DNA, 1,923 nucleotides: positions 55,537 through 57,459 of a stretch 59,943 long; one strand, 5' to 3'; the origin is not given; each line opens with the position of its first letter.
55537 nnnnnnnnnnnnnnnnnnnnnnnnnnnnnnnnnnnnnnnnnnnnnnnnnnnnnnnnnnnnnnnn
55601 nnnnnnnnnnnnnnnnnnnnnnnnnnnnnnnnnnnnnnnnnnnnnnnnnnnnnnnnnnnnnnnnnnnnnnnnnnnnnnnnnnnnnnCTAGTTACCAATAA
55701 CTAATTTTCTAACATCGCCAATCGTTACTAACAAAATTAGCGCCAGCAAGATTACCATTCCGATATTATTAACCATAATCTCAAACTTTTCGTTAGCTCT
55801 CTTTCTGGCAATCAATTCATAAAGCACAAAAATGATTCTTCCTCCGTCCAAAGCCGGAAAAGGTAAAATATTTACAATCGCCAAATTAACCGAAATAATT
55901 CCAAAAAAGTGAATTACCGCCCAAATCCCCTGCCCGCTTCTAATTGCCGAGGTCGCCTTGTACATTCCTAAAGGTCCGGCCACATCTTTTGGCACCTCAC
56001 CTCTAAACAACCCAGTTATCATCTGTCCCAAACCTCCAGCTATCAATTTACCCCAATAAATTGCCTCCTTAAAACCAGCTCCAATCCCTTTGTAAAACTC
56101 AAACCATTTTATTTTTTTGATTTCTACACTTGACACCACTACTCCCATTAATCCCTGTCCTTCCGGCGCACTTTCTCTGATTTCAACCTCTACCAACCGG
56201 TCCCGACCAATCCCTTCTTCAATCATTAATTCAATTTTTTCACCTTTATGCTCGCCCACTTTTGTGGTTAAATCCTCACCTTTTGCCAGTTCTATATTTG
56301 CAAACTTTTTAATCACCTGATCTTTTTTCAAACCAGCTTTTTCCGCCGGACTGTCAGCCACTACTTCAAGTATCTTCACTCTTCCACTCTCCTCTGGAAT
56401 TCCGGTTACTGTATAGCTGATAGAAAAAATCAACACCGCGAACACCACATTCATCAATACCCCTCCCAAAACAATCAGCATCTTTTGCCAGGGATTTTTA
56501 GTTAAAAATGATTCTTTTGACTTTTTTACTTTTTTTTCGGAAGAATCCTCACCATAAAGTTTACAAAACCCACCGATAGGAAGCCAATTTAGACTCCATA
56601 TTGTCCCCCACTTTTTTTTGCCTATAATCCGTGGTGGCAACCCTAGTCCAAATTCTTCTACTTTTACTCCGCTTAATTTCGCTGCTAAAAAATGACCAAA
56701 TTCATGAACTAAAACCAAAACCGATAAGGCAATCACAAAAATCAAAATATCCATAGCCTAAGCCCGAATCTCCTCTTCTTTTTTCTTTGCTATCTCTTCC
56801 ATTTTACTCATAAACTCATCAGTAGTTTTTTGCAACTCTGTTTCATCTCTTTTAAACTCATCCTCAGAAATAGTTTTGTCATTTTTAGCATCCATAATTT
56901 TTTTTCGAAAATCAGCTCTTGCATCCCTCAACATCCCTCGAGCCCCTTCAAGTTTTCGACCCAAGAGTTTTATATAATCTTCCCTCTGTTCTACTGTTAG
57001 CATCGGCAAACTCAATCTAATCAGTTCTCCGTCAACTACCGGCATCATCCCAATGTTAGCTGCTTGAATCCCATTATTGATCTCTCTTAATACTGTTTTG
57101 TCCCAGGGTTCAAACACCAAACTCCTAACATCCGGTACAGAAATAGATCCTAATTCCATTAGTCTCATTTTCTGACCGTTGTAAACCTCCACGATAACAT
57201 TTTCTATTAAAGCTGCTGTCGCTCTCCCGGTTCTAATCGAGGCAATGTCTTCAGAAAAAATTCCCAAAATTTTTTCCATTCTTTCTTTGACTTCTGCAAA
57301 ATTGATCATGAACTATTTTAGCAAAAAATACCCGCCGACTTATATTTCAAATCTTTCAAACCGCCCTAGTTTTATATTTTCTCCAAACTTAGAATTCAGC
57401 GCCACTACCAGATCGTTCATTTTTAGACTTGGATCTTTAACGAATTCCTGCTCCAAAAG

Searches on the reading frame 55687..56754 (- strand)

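Call 12: search_protein_families(library=pfam, proteins=[window:55687-56754:-])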
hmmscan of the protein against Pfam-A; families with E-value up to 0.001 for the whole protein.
window:55687-56754:- (355 aa): 3 families
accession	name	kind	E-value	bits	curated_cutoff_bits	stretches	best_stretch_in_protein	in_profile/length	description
PF02163.28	Peptidase_M50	-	6.5e-57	192.8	27.2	1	6-339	2-221/221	Peptidase family M50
PF04495.20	GRASP55_65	-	0.00014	22.6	27.7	1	126-209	45-129/138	GRASP55/65 PDZ-like domain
PF13180.12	PDZ_2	-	0.00018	22.2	27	1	122-175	10-64/80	PDZ domain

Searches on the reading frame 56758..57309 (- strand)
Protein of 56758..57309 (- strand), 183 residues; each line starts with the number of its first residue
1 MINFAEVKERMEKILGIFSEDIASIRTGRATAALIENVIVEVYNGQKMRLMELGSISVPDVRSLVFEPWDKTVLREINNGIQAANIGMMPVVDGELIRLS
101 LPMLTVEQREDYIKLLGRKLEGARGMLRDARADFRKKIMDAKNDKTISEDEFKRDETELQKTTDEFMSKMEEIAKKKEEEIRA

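Call 12: search_protein_families(library=pfam, proteins=[window:56758-57309:-])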
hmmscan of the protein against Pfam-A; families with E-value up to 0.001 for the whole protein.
window:56758-57309:- (183 aa): 1 family
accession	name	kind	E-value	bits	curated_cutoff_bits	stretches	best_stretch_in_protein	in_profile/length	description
PF01765.24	RRF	-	7.1e-47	159.7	29.7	1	19-181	2-163/164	Ribosome recycling factor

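Call 19: find_encoding_contigs(protein=window:56758-57309:-, flank=10000, max_places=6)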
Protein window:56758-57309:- (183 aa): 13 contigs read that carry it; 6 places shown.
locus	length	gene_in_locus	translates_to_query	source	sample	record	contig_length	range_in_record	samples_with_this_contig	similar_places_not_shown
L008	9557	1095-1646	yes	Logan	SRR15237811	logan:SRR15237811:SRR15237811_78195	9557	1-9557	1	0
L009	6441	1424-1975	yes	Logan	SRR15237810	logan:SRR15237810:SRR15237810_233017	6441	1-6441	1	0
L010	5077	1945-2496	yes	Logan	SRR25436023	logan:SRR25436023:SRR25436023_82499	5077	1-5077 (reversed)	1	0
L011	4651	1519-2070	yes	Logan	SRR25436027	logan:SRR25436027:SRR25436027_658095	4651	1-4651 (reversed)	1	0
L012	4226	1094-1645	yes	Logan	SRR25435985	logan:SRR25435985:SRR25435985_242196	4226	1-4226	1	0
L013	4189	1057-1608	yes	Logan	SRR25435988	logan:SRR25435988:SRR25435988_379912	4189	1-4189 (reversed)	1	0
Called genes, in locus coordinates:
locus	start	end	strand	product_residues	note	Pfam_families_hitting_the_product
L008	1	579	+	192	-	?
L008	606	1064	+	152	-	PF00889:EF_TS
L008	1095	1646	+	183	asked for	PF01765:RRF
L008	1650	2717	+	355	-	PF02163:Peptidase_M50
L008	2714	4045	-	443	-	PF01229:Glyco_hydro_39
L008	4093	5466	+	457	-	-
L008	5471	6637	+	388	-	-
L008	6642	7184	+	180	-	-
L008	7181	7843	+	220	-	-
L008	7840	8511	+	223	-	PF16656:Pur_ac_phosph_N, PF00404:Dockerin_1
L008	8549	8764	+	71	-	PF01165:Ribosomal_S21 (weak)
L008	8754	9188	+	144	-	PF09424:YqeY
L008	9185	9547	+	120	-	PF02130:YbeY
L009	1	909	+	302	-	?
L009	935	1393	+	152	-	PF00889:EF_TS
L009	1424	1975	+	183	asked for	PF01765:RRF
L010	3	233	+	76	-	?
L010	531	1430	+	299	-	PF00318:Ribosomal_S2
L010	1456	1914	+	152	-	PF00889:EF_TS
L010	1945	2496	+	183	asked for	PF01765:RRF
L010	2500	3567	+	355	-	PF02163:Peptidase_M50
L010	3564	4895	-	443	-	PF01229:Glyco_hydro_39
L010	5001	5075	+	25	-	?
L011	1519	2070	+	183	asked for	PF01765:RRF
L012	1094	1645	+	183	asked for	PF01765:RRF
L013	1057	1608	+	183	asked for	PF01765:RRF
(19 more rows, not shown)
